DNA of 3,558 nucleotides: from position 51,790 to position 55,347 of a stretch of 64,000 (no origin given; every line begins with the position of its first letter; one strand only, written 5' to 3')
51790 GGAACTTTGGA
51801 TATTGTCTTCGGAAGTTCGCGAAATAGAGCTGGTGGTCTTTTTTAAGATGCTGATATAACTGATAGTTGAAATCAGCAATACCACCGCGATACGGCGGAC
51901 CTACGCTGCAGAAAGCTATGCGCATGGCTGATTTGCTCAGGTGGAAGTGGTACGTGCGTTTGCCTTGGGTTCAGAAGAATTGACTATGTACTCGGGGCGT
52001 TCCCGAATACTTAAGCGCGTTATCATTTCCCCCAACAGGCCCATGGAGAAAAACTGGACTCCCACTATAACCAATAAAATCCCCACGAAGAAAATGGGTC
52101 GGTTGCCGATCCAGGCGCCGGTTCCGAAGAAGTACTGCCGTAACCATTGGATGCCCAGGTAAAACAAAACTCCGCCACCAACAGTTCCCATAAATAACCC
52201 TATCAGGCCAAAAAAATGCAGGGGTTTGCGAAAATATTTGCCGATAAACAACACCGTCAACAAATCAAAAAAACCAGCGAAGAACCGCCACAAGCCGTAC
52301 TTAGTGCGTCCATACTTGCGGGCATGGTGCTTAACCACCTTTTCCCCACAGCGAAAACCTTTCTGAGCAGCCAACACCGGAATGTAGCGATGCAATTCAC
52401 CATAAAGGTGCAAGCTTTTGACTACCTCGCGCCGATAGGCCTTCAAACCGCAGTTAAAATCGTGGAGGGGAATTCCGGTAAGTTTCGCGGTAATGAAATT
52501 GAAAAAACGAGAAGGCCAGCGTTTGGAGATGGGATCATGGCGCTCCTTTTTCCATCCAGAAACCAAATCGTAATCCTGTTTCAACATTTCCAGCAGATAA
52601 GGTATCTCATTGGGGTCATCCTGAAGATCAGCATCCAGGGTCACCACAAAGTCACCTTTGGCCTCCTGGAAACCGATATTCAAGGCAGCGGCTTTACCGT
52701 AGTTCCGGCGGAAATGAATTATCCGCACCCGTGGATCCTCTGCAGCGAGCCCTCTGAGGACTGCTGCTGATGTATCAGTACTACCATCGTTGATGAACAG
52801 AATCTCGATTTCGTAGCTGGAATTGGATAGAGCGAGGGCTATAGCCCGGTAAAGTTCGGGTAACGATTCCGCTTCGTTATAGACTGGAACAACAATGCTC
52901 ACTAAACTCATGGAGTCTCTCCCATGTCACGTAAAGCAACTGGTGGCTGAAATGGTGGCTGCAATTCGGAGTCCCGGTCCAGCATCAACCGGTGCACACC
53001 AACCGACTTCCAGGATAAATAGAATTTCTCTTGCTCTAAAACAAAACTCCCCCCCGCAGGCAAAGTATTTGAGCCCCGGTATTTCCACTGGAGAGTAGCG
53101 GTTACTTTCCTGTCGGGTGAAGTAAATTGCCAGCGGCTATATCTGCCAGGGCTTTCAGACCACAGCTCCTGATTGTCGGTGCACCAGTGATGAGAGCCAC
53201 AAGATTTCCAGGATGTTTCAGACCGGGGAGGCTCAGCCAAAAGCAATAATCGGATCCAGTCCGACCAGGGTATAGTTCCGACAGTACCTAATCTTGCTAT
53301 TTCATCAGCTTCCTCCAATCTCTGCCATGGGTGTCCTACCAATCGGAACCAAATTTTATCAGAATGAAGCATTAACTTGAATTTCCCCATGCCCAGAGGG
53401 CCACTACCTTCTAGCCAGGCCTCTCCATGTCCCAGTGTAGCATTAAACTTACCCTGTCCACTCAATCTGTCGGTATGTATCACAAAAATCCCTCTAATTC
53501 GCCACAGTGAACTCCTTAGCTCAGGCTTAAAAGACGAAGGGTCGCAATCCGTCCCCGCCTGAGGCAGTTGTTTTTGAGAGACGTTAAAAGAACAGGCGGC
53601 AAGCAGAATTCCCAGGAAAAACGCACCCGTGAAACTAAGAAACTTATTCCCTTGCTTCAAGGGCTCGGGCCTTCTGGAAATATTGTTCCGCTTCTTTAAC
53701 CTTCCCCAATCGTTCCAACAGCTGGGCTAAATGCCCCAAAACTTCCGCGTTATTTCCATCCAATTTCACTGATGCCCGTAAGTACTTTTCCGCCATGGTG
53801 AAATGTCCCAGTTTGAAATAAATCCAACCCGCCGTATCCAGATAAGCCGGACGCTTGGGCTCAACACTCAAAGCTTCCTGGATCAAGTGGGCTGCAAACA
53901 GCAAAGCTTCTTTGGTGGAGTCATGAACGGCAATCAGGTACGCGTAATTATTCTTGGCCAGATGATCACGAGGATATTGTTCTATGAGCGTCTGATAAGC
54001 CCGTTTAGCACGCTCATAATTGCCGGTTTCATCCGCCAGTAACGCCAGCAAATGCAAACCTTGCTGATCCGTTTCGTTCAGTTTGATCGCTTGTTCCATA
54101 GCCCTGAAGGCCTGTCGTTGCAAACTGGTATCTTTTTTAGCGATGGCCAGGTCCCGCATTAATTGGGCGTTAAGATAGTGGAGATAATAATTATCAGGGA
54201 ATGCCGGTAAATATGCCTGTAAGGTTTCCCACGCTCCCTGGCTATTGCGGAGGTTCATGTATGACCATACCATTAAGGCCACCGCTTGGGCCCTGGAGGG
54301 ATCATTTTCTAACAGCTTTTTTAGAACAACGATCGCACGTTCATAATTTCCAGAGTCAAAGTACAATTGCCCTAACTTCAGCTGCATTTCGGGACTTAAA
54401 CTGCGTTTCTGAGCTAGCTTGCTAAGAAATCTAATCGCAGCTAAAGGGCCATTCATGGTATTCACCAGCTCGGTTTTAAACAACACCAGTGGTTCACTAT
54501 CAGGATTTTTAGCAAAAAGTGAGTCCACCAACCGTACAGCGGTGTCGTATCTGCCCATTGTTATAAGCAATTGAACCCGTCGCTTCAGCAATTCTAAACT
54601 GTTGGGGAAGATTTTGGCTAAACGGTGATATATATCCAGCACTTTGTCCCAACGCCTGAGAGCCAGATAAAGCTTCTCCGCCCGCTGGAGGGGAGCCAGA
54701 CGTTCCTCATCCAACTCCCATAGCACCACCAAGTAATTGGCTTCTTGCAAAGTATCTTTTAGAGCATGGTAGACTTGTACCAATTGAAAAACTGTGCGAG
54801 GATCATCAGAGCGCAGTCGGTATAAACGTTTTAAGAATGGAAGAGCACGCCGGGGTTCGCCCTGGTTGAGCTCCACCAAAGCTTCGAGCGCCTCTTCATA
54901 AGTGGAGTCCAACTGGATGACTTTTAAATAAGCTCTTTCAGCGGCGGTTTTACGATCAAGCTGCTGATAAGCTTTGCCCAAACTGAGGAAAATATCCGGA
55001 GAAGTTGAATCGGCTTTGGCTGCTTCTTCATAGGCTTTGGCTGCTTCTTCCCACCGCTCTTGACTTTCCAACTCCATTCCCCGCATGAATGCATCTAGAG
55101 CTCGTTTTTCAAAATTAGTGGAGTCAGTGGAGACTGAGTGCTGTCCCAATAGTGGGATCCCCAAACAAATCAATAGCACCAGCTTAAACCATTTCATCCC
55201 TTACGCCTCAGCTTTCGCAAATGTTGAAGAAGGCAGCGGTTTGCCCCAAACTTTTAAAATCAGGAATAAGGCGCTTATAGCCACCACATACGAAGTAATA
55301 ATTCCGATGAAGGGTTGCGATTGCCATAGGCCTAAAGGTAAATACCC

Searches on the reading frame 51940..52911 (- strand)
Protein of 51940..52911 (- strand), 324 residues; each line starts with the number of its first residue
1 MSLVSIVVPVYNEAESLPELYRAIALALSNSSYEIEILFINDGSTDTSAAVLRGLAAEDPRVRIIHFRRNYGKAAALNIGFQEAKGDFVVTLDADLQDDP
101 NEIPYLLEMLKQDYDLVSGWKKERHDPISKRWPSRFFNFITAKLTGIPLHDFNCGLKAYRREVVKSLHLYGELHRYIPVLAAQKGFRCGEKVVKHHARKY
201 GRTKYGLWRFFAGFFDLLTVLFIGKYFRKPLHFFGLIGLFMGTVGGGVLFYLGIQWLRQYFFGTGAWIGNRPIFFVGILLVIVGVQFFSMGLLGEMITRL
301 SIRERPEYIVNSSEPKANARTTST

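Call 58: search_protein_families(library=pfam, proteins=[window:51940-52911:-], max_evalue=1e-8)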
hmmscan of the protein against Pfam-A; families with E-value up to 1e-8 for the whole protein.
window:51940-52911:- (324 aa): 3 families
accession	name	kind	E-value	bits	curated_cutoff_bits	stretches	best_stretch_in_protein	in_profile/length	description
PF00535.33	Glycos_transf_2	-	2.9e-39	135.2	23.3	1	5-166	1-166/168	Glycosyl transferase family 2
PF13641.12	Glyco_tranf_2_3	-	2.5e-10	41.2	27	1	4-125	3-127/230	Glycosyltransferase like family 2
PF10111.15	Glyco_tranf_2_2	-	9.7e-09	35.5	27.3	0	5-96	1-92/276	Glycosyltransferase like family 2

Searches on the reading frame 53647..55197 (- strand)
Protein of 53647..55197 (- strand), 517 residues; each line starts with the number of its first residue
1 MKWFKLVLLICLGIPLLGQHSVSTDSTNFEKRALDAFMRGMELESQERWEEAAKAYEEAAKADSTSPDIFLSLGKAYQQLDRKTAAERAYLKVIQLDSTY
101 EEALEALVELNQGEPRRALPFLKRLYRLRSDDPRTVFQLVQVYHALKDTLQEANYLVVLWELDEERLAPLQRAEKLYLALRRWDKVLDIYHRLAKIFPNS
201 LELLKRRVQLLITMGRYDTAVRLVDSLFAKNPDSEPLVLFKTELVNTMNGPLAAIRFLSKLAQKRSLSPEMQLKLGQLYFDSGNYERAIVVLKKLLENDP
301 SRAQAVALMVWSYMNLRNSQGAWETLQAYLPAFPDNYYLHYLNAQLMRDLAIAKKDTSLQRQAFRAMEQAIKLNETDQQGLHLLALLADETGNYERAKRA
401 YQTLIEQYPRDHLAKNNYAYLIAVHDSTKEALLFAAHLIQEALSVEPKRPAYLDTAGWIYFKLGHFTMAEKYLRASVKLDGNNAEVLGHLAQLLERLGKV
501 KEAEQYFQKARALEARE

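Call 59: search_protein_families(library=pfam, proteins=[window:53647-55197:-], max_evalue=0.000001)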
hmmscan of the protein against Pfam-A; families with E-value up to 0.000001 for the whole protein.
window:53647-55197:- (517 aa): 18 families
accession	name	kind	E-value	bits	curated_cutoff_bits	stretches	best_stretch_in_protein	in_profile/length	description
PF13428.12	TPR_14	-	2.6e-36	120.7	23.5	0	269-306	1-38/44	Tetratricopeptide repeat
PF14559.12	TPR_19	-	6.9e-36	122.8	25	1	280-346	2-68/68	Tetratricopeptide repeat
PF07719.23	TPR_2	-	7.1e-34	113.6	27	0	451-483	2-34/34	Tetratricopeptide repeat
PF13432.12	TPR_16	-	1.7e-30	105.5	32.7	0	456-511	3-58/65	Tetratricopeptide repeat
PF13181.12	TPR_8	-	9.7e-29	97.5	25.7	0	270-301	2-33/34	Tetratricopeptide repeat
PF00515.34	TPR_1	-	4.2e-26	90.1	27.8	0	484-513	1-30/34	Tetratricopeptide repeat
PF13431.12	TPR_17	-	3.5e-20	71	24.4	0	473-505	2-34/34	Tetratricopeptide repeat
PF13174.12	TPR_6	-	1.8e-19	69.4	26.3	0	382-409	4-31/33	Tetratricopeptide repeat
PF13414.12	TPR_11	-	6.4e-19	67.8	26.8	1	45-80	6-41/42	TPR repeat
PF12895.13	ANAPC3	-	2.1e-17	63.6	27.2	0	428-509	5-81/82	Anaphase-promoting complex, cyclosome, subunit 3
PF13371.12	TPR_9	-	3.4e-16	59.5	35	0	176-234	4-62/73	Tetratricopeptide repeat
PF13424.12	TPR_12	-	1.6e-14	54.3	30.1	0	484-512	45-73/77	Tetratricopeptide repeat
PF13176.12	TPR_7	-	3.4e-14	52.1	27.9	0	487-510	2-27/36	Tetratricopeptide repeat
PF23914.1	TPR_CcmH_CycH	-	1.1e-11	45.2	42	0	352-411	95-154/158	Cytochrome c-type biogenesis protein H TPR domain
PF25060.1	ARM_TT21_2nd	-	1.8e-10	41.2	27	0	419-505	26-111/270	Tetratricopeptide repeat protein 21 second ARM domain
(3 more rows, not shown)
